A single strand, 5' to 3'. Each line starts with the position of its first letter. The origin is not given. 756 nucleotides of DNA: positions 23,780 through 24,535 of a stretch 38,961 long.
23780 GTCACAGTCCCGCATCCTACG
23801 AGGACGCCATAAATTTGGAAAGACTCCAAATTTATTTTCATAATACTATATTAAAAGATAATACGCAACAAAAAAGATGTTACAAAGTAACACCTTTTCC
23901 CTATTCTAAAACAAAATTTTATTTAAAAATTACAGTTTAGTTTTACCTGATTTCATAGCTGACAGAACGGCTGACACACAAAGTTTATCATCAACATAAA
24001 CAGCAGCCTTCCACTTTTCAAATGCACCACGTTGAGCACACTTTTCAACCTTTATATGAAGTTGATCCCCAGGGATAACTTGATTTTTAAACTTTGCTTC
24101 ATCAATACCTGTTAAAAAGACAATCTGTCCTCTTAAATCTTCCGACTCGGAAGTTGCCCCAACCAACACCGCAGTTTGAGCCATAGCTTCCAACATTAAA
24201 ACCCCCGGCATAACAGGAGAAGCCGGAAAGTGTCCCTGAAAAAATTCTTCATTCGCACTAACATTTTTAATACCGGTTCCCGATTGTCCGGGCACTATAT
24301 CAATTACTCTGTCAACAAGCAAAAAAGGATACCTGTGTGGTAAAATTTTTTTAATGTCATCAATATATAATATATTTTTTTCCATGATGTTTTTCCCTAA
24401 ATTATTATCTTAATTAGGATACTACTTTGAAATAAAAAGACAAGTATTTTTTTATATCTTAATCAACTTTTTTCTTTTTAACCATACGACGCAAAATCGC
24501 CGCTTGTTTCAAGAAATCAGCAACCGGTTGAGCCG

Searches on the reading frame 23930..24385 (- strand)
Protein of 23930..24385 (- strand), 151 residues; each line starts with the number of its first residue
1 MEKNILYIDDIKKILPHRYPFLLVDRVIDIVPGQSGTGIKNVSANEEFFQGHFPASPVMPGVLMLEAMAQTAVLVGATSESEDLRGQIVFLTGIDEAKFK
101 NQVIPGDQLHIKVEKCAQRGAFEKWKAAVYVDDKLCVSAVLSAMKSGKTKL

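Call 25: search_protein_families(library=pfam, proteins=[window:23930-24385:-], max_evalue=0.001)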
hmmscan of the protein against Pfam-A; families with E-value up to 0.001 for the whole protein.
window:23930-24385:- (151 aa): 1 family
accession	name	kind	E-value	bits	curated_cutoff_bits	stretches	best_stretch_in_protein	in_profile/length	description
PF07977.19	FabA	-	1e-31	109.9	23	1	15-139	1-137/138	FabA-like domain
